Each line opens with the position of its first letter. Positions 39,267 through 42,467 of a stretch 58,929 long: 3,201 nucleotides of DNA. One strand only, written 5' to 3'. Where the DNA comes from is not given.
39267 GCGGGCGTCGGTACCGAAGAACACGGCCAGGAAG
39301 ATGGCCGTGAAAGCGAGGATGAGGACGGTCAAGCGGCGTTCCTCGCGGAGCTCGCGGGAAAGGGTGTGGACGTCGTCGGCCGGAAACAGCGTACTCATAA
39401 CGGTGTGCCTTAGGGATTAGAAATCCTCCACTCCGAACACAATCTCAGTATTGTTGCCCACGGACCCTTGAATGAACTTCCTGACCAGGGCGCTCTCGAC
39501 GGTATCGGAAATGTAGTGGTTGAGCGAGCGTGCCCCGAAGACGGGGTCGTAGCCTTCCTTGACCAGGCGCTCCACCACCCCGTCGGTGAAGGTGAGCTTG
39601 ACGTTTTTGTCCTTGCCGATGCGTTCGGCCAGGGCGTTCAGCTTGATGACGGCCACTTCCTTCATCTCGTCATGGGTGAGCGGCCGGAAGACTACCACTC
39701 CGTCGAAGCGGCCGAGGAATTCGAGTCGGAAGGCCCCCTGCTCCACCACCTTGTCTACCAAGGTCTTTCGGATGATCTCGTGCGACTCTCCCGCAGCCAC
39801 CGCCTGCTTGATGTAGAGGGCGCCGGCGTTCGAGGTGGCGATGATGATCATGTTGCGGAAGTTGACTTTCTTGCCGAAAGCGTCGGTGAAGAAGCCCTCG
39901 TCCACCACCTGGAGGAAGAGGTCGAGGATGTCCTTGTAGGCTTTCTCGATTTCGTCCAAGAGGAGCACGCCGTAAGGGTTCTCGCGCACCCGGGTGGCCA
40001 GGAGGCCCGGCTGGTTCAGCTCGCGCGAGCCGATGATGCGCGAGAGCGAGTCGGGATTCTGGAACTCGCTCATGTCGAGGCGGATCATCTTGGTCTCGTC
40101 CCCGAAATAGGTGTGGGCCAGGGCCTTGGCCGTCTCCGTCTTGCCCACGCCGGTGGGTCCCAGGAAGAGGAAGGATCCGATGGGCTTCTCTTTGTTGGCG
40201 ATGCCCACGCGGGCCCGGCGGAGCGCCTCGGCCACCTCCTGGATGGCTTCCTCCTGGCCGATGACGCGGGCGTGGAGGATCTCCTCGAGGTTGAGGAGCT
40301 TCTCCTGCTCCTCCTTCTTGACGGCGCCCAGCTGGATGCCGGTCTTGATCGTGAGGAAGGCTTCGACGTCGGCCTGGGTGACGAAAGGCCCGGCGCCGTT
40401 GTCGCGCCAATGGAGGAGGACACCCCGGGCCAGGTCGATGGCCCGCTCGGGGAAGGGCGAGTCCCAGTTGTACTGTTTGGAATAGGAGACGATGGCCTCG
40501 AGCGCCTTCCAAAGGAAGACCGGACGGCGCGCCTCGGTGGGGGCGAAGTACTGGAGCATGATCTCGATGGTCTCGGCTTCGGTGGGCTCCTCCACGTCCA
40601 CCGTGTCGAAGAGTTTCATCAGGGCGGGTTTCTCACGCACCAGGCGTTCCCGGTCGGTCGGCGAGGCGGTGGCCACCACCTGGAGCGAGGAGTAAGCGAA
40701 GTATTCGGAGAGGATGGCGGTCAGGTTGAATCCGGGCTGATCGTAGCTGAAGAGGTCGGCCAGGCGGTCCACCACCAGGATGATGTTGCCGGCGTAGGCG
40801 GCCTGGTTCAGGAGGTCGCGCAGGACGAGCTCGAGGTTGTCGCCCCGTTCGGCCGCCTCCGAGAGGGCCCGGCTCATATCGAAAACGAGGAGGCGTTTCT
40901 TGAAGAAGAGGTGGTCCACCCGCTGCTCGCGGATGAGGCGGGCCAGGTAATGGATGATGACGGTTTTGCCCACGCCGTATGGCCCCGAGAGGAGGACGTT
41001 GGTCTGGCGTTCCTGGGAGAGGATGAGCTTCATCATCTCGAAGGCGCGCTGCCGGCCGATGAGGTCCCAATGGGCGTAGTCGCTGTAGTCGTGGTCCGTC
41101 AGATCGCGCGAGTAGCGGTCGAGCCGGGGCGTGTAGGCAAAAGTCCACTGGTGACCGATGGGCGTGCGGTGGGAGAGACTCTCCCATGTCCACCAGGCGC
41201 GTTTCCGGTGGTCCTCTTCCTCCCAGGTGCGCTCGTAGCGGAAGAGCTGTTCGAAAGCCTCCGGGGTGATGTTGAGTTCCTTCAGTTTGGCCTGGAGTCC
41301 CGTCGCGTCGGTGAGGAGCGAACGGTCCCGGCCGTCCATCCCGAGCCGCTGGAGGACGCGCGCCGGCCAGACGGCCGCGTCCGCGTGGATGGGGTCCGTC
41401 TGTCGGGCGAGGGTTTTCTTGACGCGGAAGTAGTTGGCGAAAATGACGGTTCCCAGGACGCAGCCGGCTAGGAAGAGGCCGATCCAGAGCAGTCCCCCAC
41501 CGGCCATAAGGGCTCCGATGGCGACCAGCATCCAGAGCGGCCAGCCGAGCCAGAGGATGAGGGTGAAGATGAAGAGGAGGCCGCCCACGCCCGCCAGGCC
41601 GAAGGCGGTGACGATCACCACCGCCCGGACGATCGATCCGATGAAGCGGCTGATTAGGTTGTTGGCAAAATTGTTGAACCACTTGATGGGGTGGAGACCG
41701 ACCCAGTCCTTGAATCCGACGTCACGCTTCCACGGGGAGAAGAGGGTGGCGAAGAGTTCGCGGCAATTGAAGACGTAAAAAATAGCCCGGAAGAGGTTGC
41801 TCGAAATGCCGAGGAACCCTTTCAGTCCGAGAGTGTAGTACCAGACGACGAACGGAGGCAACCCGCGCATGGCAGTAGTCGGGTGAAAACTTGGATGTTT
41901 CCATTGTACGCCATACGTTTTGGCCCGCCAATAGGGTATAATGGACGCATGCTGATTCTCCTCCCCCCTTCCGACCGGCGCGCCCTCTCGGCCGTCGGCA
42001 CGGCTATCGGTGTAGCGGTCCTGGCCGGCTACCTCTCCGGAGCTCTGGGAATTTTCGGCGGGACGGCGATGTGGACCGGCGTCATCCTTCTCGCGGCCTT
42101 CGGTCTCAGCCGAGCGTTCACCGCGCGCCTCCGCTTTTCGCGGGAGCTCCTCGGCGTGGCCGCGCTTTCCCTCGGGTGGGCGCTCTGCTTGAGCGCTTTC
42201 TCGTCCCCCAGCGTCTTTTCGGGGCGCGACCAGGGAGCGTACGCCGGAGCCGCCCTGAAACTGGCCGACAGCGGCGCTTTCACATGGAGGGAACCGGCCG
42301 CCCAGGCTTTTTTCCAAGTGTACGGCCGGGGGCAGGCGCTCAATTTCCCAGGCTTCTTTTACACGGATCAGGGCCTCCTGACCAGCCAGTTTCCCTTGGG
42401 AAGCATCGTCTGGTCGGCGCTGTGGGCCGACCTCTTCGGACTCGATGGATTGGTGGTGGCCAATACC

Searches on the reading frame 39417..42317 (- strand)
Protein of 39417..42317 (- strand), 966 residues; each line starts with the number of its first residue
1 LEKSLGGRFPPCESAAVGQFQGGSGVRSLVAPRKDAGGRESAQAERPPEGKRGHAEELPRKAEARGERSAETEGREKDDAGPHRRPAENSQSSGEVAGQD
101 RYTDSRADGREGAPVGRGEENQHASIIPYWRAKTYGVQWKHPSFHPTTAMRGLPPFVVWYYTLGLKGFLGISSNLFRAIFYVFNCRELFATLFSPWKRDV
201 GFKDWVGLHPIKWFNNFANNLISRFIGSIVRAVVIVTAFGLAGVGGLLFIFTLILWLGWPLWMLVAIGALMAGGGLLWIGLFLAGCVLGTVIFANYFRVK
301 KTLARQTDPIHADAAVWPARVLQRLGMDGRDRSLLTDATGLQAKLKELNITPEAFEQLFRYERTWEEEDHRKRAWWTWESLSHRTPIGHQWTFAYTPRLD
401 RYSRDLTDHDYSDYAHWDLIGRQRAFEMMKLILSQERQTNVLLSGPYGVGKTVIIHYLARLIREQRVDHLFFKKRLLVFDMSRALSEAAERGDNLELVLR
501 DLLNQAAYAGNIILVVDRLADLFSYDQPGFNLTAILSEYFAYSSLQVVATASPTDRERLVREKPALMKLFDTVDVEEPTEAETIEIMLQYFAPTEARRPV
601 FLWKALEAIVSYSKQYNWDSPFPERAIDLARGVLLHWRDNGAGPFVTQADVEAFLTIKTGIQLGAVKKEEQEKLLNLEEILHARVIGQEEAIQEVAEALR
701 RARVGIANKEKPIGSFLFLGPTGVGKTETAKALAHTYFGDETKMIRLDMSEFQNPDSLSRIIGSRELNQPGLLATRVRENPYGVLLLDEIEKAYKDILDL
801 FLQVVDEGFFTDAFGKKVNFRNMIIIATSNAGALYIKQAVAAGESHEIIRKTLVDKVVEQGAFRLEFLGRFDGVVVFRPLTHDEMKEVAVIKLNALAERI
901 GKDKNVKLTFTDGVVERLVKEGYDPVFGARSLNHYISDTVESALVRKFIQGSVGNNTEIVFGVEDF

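Call 31: search_protein_families(library=pfam, proteins=[window:39417-42317:-], max_evalue=0.0001)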
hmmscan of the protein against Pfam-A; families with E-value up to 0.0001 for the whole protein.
window:39417-42317:- (966 aa): 15 families
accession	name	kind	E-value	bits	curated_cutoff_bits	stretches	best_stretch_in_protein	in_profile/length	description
PF07724.20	AAA_2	-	2.9e-46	158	27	1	711-872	1-164/166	AAA domain (Cdc48 subfamily)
PF10431.15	ClpB_D2-small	-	1.1e-18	67.5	21.9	1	880-959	1-79/81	C-terminal, D2-small domain, of ClpB protein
PF00004.35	AAA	-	5.9e-14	53.1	21.2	1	717-831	2-110/131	ATPase family associated with various cellular activities (AAA)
PF07728.20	AAA_5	-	4.1e-13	49.9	22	1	716-832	2-124/139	AAA domain (dynein-related subfamily)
PF13191.12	AAA_16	-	1.3e-09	39.2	32.6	0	419-469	2-62/167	AAA ATPase domain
PF12775.13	AAA_7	-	1.1e-07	32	25.8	0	715-764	35-84/181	P-loop containing dynein motor region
PF00158.32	Sigma54_activat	-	2.6e-07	30.9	20.2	0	686-831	2-143/168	Sigma-54 interaction domain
PF20720.3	nSTAND3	-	6.6e-07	29.6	27.2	0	717-748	21-52/155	Novel STAND NTPase 3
PF20030.5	bpMoxR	-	3.2e-06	26.8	27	0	716-830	34-145/205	MoxR domain in the MoxR-vWA-beta-propeller ternary systems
PF04851.21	ResIII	-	3.4e-06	27.5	22.5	0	688-739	8-49/164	Type III restriction enzyme, res subunit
PF13238.12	AAA_18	-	3.6e-06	27.9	29.4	0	441-528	1-90/128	AAA domain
PF13401.12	AAA_22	-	4.5e-06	27.4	27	0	437-480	4-33/130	AAA domain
PF13173.12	AAA_14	-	1.9e-05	25.1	27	0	717-793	6-74/129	AAA domain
PF01078.27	Mg_chelatase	-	2.4e-05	24.3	20.3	0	420-464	6-48/207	Magnesium chelatase, subunit ChlI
PF01695.23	IstB_IS21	-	5.1e-05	23.3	24.1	0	404-491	62-141/238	IstB-like ATP binding protein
